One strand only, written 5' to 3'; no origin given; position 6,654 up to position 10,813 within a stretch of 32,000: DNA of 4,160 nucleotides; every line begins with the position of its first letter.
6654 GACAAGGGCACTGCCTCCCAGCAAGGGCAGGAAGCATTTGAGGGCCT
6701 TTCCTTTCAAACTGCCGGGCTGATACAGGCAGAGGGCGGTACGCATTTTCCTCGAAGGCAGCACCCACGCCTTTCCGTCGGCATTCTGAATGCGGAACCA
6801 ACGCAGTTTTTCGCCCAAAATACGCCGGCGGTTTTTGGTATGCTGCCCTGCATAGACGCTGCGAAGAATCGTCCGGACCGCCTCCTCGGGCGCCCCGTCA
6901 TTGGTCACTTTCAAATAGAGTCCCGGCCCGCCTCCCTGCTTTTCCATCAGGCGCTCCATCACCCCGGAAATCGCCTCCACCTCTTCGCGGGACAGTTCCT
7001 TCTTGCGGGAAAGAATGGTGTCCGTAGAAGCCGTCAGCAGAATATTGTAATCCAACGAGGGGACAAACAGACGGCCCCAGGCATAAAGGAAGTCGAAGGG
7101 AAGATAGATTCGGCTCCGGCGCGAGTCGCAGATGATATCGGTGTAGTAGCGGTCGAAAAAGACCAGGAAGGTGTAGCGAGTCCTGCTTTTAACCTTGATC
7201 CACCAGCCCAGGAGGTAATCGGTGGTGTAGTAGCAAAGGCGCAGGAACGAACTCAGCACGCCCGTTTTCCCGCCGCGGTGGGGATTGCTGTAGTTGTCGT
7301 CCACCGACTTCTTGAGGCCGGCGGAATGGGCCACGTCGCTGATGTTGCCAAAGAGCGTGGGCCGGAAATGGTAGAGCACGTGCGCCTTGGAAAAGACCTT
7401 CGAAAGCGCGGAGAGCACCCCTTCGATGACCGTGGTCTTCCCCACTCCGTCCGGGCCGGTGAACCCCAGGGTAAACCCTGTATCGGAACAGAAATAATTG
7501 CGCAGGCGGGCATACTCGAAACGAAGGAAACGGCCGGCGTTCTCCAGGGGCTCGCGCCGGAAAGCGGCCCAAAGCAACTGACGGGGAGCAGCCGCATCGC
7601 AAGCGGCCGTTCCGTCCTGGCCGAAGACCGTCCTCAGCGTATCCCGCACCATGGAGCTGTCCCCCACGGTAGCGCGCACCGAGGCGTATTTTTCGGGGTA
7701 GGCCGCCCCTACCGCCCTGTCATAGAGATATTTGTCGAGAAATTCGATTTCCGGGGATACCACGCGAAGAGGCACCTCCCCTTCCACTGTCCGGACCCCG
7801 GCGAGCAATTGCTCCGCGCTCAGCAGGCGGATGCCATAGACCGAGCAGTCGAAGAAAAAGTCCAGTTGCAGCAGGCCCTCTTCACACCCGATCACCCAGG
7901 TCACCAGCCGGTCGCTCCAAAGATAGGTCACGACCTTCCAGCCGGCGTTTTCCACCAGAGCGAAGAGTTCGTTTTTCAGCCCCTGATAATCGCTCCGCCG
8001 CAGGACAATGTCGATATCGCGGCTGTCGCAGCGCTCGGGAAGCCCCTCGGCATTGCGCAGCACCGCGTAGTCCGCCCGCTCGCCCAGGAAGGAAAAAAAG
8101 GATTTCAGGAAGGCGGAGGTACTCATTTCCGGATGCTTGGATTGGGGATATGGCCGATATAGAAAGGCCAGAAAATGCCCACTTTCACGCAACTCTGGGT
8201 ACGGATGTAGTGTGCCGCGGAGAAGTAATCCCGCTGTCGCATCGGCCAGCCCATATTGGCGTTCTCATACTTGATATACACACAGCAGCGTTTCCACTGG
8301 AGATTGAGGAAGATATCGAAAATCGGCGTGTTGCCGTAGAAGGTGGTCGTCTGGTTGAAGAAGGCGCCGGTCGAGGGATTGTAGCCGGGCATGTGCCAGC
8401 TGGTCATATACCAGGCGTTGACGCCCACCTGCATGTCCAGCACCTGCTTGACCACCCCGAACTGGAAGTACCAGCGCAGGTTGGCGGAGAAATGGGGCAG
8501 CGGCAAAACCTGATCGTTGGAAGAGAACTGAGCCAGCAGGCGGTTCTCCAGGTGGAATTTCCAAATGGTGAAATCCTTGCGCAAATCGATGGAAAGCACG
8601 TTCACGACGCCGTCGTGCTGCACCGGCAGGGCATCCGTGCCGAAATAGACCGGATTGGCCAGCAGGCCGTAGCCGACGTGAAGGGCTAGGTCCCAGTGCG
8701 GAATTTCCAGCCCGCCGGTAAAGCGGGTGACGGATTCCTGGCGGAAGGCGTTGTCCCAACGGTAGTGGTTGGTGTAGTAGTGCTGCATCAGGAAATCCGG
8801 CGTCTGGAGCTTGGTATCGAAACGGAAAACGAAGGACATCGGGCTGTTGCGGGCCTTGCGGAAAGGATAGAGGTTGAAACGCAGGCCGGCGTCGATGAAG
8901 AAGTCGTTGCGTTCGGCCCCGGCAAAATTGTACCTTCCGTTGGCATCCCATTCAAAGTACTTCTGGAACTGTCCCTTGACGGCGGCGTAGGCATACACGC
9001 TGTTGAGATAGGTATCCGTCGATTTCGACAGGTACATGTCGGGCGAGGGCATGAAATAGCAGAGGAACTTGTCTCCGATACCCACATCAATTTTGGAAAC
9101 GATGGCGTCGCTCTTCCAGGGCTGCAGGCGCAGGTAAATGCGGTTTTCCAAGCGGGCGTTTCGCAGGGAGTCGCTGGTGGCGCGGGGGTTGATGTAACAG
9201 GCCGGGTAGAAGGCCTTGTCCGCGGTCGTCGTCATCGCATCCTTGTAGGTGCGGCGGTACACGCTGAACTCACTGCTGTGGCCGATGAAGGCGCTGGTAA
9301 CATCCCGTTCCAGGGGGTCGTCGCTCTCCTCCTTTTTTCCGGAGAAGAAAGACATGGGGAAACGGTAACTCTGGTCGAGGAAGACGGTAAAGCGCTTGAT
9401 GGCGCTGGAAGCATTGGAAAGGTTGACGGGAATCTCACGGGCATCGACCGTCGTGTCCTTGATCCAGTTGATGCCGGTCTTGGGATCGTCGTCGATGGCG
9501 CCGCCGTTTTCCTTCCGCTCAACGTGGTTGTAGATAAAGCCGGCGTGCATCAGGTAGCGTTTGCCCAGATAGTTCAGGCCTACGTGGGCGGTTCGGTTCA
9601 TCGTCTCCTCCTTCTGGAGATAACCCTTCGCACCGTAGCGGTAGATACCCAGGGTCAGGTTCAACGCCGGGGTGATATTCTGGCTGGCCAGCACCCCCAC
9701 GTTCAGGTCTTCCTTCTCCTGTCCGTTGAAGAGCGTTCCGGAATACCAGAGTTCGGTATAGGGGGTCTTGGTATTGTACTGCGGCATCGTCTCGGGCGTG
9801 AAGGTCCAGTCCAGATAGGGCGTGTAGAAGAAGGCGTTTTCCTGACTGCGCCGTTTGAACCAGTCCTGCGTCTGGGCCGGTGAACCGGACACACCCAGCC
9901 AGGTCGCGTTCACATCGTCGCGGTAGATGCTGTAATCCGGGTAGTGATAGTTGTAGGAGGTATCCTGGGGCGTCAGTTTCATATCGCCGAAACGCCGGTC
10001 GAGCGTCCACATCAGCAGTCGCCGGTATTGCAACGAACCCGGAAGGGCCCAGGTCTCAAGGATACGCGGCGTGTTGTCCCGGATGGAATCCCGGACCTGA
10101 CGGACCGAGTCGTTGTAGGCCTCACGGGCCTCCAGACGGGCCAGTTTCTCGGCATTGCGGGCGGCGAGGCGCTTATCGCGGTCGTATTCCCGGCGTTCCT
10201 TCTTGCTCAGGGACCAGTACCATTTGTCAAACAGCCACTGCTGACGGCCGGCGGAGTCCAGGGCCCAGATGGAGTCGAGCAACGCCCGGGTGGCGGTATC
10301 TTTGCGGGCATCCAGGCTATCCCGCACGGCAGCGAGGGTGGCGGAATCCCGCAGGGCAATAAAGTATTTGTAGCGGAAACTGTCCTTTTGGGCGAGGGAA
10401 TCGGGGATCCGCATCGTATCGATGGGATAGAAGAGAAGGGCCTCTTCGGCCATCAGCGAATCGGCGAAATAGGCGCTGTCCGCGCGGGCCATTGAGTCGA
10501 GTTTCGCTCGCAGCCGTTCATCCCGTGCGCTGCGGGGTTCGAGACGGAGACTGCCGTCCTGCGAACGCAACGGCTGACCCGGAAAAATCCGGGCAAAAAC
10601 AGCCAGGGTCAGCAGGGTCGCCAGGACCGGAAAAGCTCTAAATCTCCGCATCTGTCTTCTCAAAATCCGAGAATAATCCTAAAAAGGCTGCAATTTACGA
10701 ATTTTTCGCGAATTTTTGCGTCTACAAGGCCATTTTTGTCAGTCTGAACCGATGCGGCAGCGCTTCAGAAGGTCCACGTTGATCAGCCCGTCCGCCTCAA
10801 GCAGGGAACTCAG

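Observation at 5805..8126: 773-aa fusion of NTase-like, thymidylate-kinase-like P-loop and choline-kinase/APH-like domains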

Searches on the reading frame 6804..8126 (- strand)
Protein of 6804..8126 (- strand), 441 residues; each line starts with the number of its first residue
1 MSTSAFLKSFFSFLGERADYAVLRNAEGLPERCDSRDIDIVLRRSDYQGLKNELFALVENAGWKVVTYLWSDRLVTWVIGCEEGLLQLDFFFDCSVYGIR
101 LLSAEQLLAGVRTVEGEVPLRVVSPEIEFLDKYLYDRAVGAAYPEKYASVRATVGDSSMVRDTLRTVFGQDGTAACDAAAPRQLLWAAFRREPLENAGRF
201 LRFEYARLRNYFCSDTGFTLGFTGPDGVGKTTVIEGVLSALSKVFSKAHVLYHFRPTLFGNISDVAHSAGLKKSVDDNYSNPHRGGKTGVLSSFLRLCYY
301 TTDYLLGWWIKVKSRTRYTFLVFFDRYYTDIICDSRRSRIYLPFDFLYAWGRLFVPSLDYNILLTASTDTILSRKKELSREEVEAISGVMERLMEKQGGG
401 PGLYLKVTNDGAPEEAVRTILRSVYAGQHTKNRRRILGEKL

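Call 19: search_solved_structures(query=A3, max_evalue=10, show_alignments=3)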
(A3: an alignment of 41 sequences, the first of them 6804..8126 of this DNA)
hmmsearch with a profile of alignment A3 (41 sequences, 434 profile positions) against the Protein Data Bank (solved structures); distinct sequences matched with E-value up to 10: 22.
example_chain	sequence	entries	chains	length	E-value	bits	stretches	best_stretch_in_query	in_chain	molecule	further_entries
4dwj_A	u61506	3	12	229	0.005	18.9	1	213-245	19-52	Thymidylate kinase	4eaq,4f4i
2ccg_A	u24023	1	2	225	0.011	17.8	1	221-245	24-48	THYMIDYLATE KINASE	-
4mqb_A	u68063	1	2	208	0.012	17.6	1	222-245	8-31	Thymidylate kinase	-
2ccj_A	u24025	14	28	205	0.015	17.3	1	222-245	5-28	THYMIDYLATE KINASE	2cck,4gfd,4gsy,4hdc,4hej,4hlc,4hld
3j15_B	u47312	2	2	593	0.036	16.1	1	217-243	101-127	ABC transporter ATP-binding protein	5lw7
3bk7_A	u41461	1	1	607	0.038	16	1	217-243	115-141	ABC transporter ATP-binding protein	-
7nhk_0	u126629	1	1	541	0.046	15.7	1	216-244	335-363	ABC-F type ribosomal protection protein Lsa(A)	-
6ha8_V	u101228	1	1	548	0.11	14.6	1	212-241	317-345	Nucleotide-binding protein ExpZ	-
1yqt_A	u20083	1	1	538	0.13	14.3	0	217-243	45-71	RNase l inhibitor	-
5yv5_A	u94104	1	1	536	0.14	14.2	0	217-243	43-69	ATPase RIL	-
3nwj_A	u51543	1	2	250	0.16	14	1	178-250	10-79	AtSK2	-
6vs4_A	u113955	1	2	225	0.27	13.2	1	201-252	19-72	Small COPII coat GTPase SAR1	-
7vfp_A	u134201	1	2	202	0.47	12.4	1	217-292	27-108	Cytochrome c biogenesis ATP-binding export protein CcmA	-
7f02_A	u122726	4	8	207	0.49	12.4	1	217-292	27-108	Cytochrome c biogenesis ATP-binding export protein CcmA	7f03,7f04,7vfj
8ce5_A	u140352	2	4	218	0.54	12.2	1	217-292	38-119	Cytochrome c biogenesis ATP-binding export protein CcmA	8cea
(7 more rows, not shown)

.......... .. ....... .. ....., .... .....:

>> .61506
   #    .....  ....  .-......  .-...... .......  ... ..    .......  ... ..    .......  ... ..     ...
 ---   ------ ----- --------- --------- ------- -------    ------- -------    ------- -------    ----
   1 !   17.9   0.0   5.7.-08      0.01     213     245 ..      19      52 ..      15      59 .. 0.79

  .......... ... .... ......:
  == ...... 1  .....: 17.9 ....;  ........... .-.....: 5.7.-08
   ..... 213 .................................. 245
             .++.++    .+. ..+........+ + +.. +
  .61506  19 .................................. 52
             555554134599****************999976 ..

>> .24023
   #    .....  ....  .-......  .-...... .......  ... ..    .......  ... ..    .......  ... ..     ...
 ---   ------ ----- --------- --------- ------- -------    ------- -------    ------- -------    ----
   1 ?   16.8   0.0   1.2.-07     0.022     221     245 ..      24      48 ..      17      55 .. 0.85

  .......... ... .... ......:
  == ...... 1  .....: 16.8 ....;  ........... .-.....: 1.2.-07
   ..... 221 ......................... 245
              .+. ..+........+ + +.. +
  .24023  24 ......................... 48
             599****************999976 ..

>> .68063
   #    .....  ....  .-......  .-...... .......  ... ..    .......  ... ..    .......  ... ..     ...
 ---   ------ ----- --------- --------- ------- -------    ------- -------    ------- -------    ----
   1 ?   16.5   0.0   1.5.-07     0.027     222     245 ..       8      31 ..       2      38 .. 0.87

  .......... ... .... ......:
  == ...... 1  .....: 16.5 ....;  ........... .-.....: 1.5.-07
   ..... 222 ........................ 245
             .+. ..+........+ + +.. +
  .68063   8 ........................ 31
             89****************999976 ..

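Call 26: predict_structure(alignment_id=A3)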
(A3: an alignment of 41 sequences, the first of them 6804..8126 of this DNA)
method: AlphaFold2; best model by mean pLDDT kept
length: 441 residues; sequences in the alignment: 41
mean_pLDDT: 84.6   pTM: 0.82
mean pLDDT of the five models: 84.6, 83.7, 79.8, 78.8, 77.9
residues with pLDDT >= 90: 196; 70-90: 194; 50-70: 20; < 50: 31
segments of 3 or more residues with pLDDT < 50: 260-286
pLDDT, mean of each block of 10 residues (from residue 1): 92 96 90 89 96 96 93 90 92 92 94 92 95 93 88 89 95 93 95 92 84 77 86 91 81 65 45 44 52 85 85 78 83 77 88 85 89 80 86 70 79 92 93 83 41
secondary structure, 60 per line:
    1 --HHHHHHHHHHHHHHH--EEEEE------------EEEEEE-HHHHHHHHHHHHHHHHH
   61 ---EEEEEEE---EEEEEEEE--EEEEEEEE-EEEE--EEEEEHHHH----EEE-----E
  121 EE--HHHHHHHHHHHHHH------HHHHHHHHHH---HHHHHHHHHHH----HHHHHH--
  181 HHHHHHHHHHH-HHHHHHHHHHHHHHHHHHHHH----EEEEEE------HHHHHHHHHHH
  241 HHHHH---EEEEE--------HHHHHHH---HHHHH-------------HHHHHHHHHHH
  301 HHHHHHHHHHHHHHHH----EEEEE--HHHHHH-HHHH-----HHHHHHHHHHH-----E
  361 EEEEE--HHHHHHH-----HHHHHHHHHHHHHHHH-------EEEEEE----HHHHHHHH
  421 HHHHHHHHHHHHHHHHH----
elements in order: H3-17 E20-24 E37-42 H44-60 E64-70 E74-81 E84-91 E93-96 E99-103 H104-107 E112-114 E120-122 H125-138 H145-154 H158-168 H173-178 H181-191 H193-213 E218-223 H230-245 E249-253 H262-268 H272-276 H290-316 E321-325 H328-333 H335-338 H344-354 E360-365 H368-374 H380-395 E403-408 H413-437
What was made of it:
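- Domain packing. pTM of 0.82 for residues 1-441 suggests the NTase and TMK-like domains pack in a fixed arrangement (call 26).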

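Call 29: fold_search(model_id=the predicted structure, library=pdb)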
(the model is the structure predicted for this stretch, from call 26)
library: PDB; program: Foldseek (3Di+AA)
matches with E <= 10: 1342; with E <= 0.001: 190
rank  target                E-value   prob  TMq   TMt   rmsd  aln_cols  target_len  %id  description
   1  5nrn_B                4.3e-08  1.00  0.32  0.60   5.5       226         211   18  Mtb TMK crystal structure in complex with compound 3 (released 2018-08-08)
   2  1w2h_B                1.0e-07  1.00  0.32  0.62   5.6       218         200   18  Crystal Structure Of Mycobacterium Tuberculosis Thymidylate Kinase Complexed With Azidothymidine Monophosphate (AZT-MP (released 2005-01-12)
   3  2ccg_B                2.1e-07  1.00  0.33  0.65   5.1       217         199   18  Crystal structure of His-tagged S. aureus thymidylate kinase complexed with thymidine monophosphate (TMP) (released 2006-03-08)
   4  4mqb_A                2.6e-07  1.00  0.33  0.65   4.7       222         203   18  Crystal structure of thymidylate kinase from Staphylococcus aureus in complex with 2-(N-morpholino)ethanesulfonic acid (released 2013-10-23)
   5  4eaq_B                2.7e-07  1.00  0.31  0.60   5.7       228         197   18  Crystal structure of Thymidylate Kinase from Staphylococcus aureus in complex with 3'-Azido-3'-Deoxythymidine-5'-Monop (released 2012-04-11)
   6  4eaq_A                4.7e-07  1.00  0.30  0.59   5.8       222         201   18  Crystal structure of Thymidylate Kinase from Staphylococcus aureus in complex with 3'-Azido-3'-Deoxythymidine-5'-Monop (released 2012-04-11)
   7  4dwj_E                6.5e-07  1.00  0.32  0.63   5.1       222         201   18  Crystal structure of Thymidylate Kinase from Staphylococcus aureus in complex with Thymidine Monophosphate (released 2012-03-07)
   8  4dwj_B                6.9e-07  1.00  0.33  0.65   4.8       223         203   17  Crystal structure of Thymidylate Kinase from Staphylococcus aureus in complex with Thymidine Monophosphate (released 2012-03-07)
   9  4qgh_B                7.7e-07  1.00  0.31  0.62   5.4       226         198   17  S.aureus TMK in complex with potent inhibitor compound 47 (released 2014-06-11)
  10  4qgf_B                1.1e-06  1.00  0.34  0.69   4.5       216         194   18  S.aureus TMK in complex with the potent inhibitor compound 38, 2-(3-CHLOROPHENOXY)-3-METHOXY-4-{(1R)-1-[(3S)-3-(5-METH (released 2014-06-11)
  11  2ccg_A                1.1e-06  1.00  0.33  0.64   5.0       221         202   18  Crystal structure of His-tagged S. aureus thymidylate kinase complexed with thymidine monophosphate (TMP) (released 2006-03-08)
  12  4hlc_A                1.1e-06  1.00  0.31  0.62   5.8       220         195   18  Sulfonylpiperidines as Novel, Antibacterial Inhibitors of Gram-Positive Thymidylate Kinase (TMK): Compound 5 (released 2012-10-31)
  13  1n5k_A                1.2e-06  1.00  0.32  0.63   5.7       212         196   18  CRYSTAL STRUCTURE OF MYCOBACTERIUM TUBERCULOSIS THYMIDYLATE KINASE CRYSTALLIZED IN SODIUM MALONATE (RESOLUTION 2.1 A) (released 2003-04-15)
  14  4dwj_G                1.5e-06  1.00  0.32  0.67   4.8       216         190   19  Crystal structure of Thymidylate Kinase from Staphylococcus aureus in complex with Thymidine Monophosphate (released 2012-03-07)
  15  2pbr_A                1.6e-06  1.00  0.34  0.71   4.3       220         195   19  Crystal structure of thymidylate kinase (aq_969) from Aquifex Aeolicus VF5 (released 2007-10-02)
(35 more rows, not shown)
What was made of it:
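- On Thymidylate kinase (PF02223): Foldseek TMK hits at E 4e-8 (call 29).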

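Call 35: find_related_loci(query=A3, collection=genome_contigs, flank=6000)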
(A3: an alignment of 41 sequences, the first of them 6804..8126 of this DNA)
Query A3 (441 aa) in genome_contigs; peptide patterns used: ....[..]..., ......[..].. (x = any residue, [..] = any of these).
329 stretches matched a pattern; 128 encode a relative of the query (tblastn E <= 1e-3); the best 80 are kept; 80 distinct loci.
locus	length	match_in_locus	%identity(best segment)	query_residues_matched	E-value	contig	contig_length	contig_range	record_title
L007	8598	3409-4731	68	1-437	0e+0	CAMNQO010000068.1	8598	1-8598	MAG: uncultured Bacteroidales bacterium isolate SRR873598_bin.30_metaWRAP_v1.3_MAG genome assembly, contig: NODE.19002_l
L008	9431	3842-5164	67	1-437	0e+0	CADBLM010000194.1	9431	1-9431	MAG: uncultured Bacteroidia bacterium isolate RUG14078 genome assembly, contig: RUG14078_asm_194, whole genome shotgun s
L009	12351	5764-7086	66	1-437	0e+0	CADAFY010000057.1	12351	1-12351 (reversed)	MAG: uncultured Bacteroidia bacterium isolate RUG13253 genome assembly, contig: RUG13253_asm_57, whole genome shotgun se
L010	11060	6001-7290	65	1-437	0e+0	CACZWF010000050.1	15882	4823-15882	MAG: uncultured Bacteroidia bacterium isolate RUG13005 genome assembly, contig: RUG13005_asm_50, whole genome shotgun se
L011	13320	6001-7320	63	1-436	0e+0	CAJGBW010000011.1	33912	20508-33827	MAG: uncultured Bacteroidales bacterium isolate MAG18 genome assembly, contig: k141_7121946_length_33912_cov_11.0392, wh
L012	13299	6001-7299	57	1-436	3e-161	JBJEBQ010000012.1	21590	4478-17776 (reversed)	MAG: Candidatus Cryptobacteroides sp. isolate LOHA42_bin.036 NODE_1604_length_21590_cov_7.317808, whole genome shotgun s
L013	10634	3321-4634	58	1-436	2e-156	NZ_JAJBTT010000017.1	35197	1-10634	MAG: Akkermansia sp. isolate U_126901 U_126901=NODE_76_length_35197_cov_36.033180, whole genome shotgun sequence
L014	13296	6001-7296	53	2-436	4e-156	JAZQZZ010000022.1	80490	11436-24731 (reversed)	MAG: Bacteroidaceae bacterium isolate T1900045150_TC20190144.MAGScoT_cleanbin_000007 SGB_4952_k141_910595, whole genome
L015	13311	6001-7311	54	1-436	2e-154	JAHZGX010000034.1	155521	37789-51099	MAG: Prevotellaceae bacterium isolate HRGM_Genome_3177 HRGM_Genome_3177_34, whole genome shotgun sequence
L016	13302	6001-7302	55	1-436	1e-156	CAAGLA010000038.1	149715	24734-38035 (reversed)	MAG TPA_asm: Bacteroidaceae bacterium, isolate HGM04598, WGS project CAAGLA010000000 data, contig: SRS476346_56_k119_284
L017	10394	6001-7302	53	1-436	1e-153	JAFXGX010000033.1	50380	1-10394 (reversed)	MAG: Bacteroidaceae bacterium isolate RGIG6404 Sheep_Rectum-5__c136327, whole genome shotgun sequence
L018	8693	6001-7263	57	6-429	3e-153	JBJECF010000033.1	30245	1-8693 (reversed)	MAG: Candidatus Aphodosoma sp. isolate LOHA34_bin.013 NODE_416_length_30245_cov_27.911825, whole genome shotgun sequence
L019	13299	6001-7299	55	1-436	3e-153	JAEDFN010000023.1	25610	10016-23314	MAG: Paludibacteraceae bacterium isolate MAG085 NODE_1286_length_25610_cov_7.185130, whole genome shotgun sequence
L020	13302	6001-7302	54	3-436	1e-152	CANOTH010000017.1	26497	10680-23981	MAG TPA_asm: uncultured Candidatus Saccharibacteria bacterium isolate SRR15604575_bin.45_metawrap_v1.3_MAG genome assemb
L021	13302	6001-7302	56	2-436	2e-152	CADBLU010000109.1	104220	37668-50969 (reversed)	MAG: uncultured Prevotellaceae bacterium isolate RUG14088 genome assembly, contig: RUG14088_asm_109, whole genome shotgu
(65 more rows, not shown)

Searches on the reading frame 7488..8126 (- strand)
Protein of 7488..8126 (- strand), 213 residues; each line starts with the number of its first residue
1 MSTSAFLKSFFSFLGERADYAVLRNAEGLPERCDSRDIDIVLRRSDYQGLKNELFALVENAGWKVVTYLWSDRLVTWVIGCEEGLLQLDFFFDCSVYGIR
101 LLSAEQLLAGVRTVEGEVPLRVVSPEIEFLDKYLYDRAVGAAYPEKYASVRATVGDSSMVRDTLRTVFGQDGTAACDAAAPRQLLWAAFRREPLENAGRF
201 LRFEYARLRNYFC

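Call 32: search_protein_families(library=pfam, proteins=[window:7488-8126:-], max_evalue=10)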
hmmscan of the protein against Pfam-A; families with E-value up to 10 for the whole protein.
window:7488-8126:- (213 aa): 1 family
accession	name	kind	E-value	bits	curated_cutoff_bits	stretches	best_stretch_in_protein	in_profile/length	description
PF14050.11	Nudc_N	-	0.081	13.4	31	1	5-21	18-34/60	N-terminal conserved domain of Nudc.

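Call 36: predict_structure(alignment_id=A4)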
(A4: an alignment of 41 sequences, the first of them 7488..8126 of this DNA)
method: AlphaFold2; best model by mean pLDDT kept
length: 213 residues; sequences in the alignment: 41
mean_pLDDT: 94.7   pTM: 0.88
mean pLDDT of the five models: 94.7, 94.5, 94.5, 94.2, 93.5
residues with pLDDT >= 90: 192; 70-90: 21; 50-70: 0; < 50: 0
segments of 3 or more residues with pLDDT < 50: none
pLDDT, mean of each block of 10 residues (from residue 1): 94 97 93 92 97 96 94 93 94 95 96 95 97 96 93 94 98 96 97 94 91 85
secondary structure, 60 per line:
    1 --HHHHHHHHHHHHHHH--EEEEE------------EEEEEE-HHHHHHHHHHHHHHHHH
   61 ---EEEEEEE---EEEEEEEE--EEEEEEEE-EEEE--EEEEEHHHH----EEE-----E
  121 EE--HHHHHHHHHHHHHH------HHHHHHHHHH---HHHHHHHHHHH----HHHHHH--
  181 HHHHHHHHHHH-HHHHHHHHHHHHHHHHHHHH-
elements in order: H3-17 E20-24 E37-42 H44-60 E64-70 E74-81 E84-91 E93-96 E99-103 H104-107 E112-114 E120-122 H125-138 H145-154 H158-168 H173-178 H181-191 H193-212
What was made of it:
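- On Pol-beta nucleotidyltransferase superfamily: AF2 pLDDT 94.7 (call 36).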

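Call 39: fold_search(model_id=the predicted structure, library=pdb)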
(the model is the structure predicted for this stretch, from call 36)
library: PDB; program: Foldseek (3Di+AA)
matches with E <= 10: 1048; with E <= 0.001: 3
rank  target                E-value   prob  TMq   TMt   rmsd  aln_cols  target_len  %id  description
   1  4ok0_B                2.3e-04  1.00  0.37  0.35  14.8       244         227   13  Crystal structure of putative nucleotidyltransferase from H. pylori (released 2014-04-09)
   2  4ok0_A                6.2e-04  0.99  0.36  0.34  14.6       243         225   13  Crystal structure of putative nucleotidyltransferase from H. pylori (released 2014-04-09)
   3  4o8s                  7.0e-04  0.99  0.38  0.35  14.3       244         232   12  Crystal structure of JHP933 from Helicobacter pylori (released 2014-09-10)
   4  4wse_B                5.6e-03  0.98  0.39  0.19   7.4       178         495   13  Crystal structure of the Mimivirus polyadenylate synthase (released 2015-04-01)
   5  4e80_A                5.9e-03  0.99  0.27  0.19   5.2        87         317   15  Structural Basis for the Activity of a Cytoplasmic RNA Terminal U-transferase (released 2012-07-04)
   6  4wse_A                7.0e-03  0.98  0.39  0.19   7.5       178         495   15  Crystal structure of the Mimivirus polyadenylate synthase (released 2015-04-01)
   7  5vzf_A                1.5e-02  0.87  0.29  0.21   8.1       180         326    9  Post-catalytic complex of human Polymerase Mu (W434A) mutant with incoming dTTP (released 2017-07-05)
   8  5twr_A                1.7e-02  0.82  0.30  0.22  12.2       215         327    9  Pre-catalytic ternary complex of human Polymerase Mu (H329A) mutant with incoming nonhydrolyzable UMPNPP (released 2017-07-05)
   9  6go5_B                2.1e-02  0.85  0.31  0.22  12.1       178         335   12  TdT chimera (Loop1 of pol mu) - Ternary complex with 1-nt gapped DNA substrate (released 2019-06-05)
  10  5vzi_A                2.1e-02  0.84  0.29  0.21   8.2       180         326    8  Post-catalytic complex of human Polymerase Mu (W434H) mutant with incoming dTTP (released 2017-07-05)
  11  3hwt_A                2.1e-02  0.77  0.28  0.21  14.0       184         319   13  Ternary complex of DNA polymerase lambda bound to a two nucleotide gapped DNA substrate with a scrunched dA (released 2009-08-25)
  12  6l3f                  2.2e-02  0.99  0.29  0.21   4.4        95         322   15  The structure of UTP:RNA uridylyltransferase 1 (URT1) in in Arabidopsis (released 2020-01-29)
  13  7qps_A                2.2e-02  0.99  0.27  0.19   6.5       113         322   13  Structure of Mn-free SpoT (released 2023-01-18)
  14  5vzc_A                2.3e-02  0.72  0.29  0.21  12.3       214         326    9  Post-catalytic complex of human Polymerase Mu (G433S) mutant with incoming dTTP (released 2017-07-05)
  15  7m0d_B                2.3e-02  0.69  0.29  0.20  14.2       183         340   12  Pre-catalytic quaternary complex of DNA Polymerase Lambda with bound complementary DSB substrate and incoming dUMPNPP (released 2022-03-16)
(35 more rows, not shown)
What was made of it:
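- On Pol-beta nucleotidyltransferase superfamily: All 50 listed Foldseek PDB hits are NTase-fold proteins, although scores are modest (best E 2.3e-4, TM-score 0.37) (call 39).
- NTase fold: AF2 pLDDT 94.7, and every top Foldseek hit is an NTase (calls 36, 39).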

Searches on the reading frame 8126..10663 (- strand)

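Call 6: search_protein_families(library=pfam, proteins=[window:8126-10663:-], max_evalue=0.001)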
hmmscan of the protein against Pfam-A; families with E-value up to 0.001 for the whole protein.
window:8126-10663:- (846 aa): 1 family
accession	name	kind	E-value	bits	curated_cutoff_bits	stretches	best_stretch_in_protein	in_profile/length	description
PF14121.12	Porin_10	-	1e-125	421.3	27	1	218-835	4-596/597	Putative porin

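Call 51: search_protein_families(library=ncbifam, proteins=[window:8126-10663:-], max_evalue=0.00001)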
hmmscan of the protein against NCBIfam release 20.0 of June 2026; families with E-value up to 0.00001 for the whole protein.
window:8126-10663:- (846 aa): 0 families

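Call 58: search_protein_families(library=padloc, proteins=[window:8126-10663:-], max_evalue=0.01)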
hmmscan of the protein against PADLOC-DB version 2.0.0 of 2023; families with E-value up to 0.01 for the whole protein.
window:8126-10663:- (846 aa): 0 families
